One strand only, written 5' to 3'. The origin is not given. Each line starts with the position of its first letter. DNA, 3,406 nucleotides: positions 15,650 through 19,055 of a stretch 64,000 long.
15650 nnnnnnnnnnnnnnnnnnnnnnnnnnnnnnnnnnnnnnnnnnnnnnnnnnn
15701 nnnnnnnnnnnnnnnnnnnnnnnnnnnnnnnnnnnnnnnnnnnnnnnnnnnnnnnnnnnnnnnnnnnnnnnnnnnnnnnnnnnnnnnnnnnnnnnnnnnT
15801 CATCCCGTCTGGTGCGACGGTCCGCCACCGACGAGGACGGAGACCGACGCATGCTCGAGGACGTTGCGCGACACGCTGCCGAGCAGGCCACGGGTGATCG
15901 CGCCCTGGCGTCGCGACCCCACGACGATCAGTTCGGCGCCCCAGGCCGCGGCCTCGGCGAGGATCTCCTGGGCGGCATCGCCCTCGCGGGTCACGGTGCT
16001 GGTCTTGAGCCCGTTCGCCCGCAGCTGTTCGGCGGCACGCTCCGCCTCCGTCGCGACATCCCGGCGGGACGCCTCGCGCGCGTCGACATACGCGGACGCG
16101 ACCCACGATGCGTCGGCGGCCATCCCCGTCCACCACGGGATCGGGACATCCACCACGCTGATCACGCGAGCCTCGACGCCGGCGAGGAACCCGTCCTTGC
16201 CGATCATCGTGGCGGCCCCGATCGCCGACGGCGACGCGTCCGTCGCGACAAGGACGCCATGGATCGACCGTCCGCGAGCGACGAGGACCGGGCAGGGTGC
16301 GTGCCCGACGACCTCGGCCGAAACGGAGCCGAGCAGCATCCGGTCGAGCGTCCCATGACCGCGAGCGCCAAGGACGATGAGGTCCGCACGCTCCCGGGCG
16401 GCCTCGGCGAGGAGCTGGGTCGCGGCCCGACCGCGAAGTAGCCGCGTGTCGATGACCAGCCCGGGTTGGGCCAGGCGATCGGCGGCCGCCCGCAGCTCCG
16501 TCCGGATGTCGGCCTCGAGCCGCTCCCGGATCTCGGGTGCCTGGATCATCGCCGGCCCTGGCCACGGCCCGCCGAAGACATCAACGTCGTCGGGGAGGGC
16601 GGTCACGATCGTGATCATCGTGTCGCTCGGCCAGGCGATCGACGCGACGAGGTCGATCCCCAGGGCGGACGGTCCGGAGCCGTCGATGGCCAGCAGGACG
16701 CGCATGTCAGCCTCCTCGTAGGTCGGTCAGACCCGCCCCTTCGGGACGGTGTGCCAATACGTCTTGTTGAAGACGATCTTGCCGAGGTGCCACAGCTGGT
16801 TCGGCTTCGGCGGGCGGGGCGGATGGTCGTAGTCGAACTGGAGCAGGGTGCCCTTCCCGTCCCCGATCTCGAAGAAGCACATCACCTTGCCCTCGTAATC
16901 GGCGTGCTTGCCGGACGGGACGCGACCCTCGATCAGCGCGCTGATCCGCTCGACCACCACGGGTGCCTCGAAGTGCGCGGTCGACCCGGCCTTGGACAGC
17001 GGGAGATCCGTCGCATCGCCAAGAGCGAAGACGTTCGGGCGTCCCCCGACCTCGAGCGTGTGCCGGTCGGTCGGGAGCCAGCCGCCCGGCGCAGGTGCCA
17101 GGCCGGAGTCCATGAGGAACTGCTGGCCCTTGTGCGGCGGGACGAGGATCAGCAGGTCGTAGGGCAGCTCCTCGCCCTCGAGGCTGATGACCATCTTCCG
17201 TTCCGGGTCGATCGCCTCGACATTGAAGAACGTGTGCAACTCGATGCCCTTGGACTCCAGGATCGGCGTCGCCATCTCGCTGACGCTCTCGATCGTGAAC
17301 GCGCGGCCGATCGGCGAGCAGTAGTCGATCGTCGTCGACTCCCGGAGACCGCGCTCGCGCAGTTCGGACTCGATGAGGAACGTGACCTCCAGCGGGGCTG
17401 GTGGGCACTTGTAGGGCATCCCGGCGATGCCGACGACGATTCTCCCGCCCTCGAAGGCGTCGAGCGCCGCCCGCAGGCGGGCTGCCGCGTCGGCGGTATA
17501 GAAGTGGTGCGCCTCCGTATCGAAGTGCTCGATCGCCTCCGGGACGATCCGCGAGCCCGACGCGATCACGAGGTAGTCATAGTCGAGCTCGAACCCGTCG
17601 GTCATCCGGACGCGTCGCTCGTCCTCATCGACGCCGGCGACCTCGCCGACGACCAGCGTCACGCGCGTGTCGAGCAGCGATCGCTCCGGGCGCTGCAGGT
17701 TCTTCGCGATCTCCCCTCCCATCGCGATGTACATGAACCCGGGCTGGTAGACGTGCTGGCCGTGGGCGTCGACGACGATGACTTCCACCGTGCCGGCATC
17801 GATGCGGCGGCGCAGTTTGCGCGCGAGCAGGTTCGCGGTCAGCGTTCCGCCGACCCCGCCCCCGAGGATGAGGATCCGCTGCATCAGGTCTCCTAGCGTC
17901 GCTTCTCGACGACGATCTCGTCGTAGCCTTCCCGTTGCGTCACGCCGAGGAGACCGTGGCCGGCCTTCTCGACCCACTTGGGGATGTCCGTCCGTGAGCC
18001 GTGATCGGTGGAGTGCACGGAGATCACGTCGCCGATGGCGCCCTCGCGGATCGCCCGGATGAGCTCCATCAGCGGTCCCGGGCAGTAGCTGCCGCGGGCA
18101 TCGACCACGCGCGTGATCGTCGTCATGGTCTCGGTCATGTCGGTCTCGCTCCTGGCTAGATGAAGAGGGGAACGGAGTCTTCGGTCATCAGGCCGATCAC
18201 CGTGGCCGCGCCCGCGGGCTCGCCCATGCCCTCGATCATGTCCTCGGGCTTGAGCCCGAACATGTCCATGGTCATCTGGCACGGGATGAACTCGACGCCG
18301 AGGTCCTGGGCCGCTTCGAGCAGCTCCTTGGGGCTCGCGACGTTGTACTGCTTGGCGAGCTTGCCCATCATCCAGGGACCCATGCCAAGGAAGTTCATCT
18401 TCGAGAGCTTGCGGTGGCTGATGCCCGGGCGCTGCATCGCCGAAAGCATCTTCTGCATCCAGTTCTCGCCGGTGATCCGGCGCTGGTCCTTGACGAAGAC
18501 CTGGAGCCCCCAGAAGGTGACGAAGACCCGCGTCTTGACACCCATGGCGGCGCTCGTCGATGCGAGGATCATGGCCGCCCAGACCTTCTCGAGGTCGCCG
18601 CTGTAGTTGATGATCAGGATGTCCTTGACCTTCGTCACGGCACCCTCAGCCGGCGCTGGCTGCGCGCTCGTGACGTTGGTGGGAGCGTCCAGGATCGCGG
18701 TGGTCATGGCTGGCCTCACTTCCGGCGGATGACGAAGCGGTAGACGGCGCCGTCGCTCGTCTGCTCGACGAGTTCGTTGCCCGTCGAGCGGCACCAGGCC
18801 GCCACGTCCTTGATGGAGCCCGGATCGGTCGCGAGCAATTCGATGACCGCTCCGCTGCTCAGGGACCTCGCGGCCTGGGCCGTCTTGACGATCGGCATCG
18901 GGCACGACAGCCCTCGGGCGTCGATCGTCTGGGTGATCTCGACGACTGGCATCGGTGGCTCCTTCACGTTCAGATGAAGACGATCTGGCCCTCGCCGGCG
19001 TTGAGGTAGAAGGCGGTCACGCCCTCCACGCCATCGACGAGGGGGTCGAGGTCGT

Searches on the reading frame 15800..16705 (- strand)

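Call 64: search_protein_families(library=pfam, proteins=[window:15800-16705:-], max_evalue=0.00001)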
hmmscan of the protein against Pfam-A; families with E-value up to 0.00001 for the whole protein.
window:15800-16705:- (301 aa): 1 family
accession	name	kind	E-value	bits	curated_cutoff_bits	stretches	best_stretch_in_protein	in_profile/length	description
PF00582.32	Usp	-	4.4e-46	157.4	24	2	2-144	4-141/141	Universal stress protein family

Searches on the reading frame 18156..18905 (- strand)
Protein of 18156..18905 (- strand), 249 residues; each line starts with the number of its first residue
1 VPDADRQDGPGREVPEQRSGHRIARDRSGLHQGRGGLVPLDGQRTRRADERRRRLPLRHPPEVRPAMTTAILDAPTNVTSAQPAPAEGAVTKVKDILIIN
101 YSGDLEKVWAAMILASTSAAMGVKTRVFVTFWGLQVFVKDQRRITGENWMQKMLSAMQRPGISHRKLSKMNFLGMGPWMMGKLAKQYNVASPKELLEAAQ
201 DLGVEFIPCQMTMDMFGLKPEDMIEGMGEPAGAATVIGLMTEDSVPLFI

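Call 64: search_protein_families(library=pfam, proteins=[window:18156-18905:-], max_evalue=0.00001)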
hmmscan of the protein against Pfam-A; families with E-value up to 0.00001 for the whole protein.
window:18156-18905:- (249 aa): 2 families
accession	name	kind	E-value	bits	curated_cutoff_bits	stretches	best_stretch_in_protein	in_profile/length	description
PF13686.11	DrsE_2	-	2.4e-42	145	25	1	94-248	3-156/156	DsrE/DsrF/DrsH-like family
PF02635.20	DsrE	-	5.9e-07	30.1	22.7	0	189-242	57-109/116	DsrE/DsrF-like family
